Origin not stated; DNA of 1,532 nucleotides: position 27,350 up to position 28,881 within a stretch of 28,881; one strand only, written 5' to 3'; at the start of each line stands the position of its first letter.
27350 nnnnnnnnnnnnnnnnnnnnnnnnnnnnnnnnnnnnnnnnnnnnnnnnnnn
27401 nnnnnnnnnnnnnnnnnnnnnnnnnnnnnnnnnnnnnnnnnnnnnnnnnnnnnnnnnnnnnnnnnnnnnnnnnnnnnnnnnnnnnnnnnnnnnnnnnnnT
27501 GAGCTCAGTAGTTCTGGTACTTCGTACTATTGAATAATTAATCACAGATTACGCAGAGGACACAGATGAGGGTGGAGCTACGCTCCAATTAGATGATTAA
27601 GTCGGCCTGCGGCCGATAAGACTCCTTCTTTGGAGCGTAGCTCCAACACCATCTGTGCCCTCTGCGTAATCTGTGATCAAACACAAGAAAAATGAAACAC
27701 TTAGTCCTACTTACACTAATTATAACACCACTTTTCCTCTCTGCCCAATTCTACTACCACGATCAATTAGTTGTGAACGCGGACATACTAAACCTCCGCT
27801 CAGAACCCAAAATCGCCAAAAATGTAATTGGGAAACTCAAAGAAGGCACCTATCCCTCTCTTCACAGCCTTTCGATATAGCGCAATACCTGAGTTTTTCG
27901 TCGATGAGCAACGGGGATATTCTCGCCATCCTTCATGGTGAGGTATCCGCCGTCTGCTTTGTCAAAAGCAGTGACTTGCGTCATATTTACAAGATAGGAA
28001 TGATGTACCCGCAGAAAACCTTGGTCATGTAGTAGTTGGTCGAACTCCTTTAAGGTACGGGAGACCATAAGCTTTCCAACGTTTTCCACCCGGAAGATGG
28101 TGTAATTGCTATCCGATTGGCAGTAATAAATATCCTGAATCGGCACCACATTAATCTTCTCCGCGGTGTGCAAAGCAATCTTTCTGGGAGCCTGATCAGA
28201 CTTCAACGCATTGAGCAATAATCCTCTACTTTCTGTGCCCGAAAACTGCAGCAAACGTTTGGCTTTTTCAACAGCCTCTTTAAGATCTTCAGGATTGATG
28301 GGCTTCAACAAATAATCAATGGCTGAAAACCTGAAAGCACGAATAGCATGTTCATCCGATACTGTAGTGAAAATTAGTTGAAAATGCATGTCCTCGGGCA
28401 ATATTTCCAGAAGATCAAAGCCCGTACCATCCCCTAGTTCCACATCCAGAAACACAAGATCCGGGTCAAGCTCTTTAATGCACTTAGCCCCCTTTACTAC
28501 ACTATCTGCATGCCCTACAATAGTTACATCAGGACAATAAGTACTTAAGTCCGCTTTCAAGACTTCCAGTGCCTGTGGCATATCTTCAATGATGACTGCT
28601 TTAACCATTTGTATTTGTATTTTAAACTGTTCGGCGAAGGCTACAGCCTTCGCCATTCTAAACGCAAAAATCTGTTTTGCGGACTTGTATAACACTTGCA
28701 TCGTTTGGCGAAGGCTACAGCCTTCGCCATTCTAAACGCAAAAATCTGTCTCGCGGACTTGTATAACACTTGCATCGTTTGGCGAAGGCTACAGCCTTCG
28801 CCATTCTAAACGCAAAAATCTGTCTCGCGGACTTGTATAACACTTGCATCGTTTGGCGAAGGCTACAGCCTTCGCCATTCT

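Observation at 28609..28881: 74-bp tandem repeat array abutting the promoter of an orphan LytTR response regulator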

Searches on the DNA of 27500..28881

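Call 5: search_rna_families(source=window, start=27500, end=28881, threshold=evalue, max_evalue=10, show_alignments=3)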
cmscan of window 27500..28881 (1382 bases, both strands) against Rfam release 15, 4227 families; matches with E-value up to 10: 4.
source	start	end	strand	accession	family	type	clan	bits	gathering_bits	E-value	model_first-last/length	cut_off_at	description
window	28613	28742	-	RF03398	mir-3552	Gene; miRNA;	-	18.8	120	1.2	1-105/105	no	mir-3552 microRNA precursor family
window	28083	28173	-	RF02395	sau-66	Gene; sRNA;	-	18.7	80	8.4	1-80/80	no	Staphylococcus sRNA sau-66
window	28696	28820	+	RF00790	mir-358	Gene; miRNA;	-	17.7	65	1.3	1-114/114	no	mir-358 microRNA precursor family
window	27624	27652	-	RF01550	TB8Cs3H1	Gene; snRNA; snoRNA; HACA-box;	-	14.5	45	7.7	1-63/63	no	Trypanosomatid snoRNA TB8Cs3H1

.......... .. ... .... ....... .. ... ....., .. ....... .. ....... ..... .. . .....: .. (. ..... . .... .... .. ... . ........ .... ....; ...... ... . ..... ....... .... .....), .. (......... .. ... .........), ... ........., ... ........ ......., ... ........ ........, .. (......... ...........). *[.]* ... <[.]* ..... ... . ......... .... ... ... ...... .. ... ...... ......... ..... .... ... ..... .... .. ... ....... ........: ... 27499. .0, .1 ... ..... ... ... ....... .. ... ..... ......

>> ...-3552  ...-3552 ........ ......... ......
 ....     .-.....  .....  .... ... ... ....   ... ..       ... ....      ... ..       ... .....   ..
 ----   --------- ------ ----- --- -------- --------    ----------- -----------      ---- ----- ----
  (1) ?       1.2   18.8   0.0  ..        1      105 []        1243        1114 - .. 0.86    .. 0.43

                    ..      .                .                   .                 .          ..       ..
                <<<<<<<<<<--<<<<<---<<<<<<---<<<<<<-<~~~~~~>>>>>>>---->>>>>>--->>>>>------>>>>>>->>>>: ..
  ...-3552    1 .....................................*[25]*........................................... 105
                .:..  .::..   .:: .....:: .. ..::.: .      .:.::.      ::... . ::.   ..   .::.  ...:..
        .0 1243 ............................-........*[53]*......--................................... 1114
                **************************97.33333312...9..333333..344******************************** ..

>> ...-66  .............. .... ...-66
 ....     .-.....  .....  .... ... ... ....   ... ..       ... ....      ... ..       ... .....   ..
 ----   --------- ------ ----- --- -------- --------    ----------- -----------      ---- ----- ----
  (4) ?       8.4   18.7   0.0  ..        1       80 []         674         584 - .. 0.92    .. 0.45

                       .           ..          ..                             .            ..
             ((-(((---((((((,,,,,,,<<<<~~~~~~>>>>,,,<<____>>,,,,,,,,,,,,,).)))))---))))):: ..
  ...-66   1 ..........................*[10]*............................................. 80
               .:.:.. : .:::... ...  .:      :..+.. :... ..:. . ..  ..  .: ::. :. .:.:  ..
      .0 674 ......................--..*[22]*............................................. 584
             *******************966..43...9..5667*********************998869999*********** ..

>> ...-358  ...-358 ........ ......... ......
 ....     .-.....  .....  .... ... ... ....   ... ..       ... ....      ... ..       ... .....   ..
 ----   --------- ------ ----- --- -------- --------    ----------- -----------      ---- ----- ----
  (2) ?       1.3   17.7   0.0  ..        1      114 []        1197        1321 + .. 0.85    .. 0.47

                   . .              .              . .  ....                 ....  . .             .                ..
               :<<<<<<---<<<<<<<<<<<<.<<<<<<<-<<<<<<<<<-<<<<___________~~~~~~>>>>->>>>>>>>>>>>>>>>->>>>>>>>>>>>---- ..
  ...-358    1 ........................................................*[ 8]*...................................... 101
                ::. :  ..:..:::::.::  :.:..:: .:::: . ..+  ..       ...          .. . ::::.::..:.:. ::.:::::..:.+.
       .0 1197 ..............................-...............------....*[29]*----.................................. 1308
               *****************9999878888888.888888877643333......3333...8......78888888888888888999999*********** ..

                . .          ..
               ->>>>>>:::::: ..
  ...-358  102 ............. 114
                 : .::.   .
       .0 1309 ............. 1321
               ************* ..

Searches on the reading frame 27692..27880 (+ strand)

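Call 13: search_protein_families(library=pfam, proteins=[window:27692-27880:+])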
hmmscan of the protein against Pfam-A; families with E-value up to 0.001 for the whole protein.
window:27692-27880:+ (62 aa): 0 families

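Call 51: search_protein_families(library=pfam, proteins=[window:27692-27880:+], max_evalue=10)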
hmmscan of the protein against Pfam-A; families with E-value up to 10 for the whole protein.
window:27692-27880:+ (62 aa): 1 family
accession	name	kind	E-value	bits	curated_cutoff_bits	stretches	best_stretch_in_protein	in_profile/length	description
PF08239.17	SH3_3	-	0.095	13.3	27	1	33-53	3-23/54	Bacterial SH3 domain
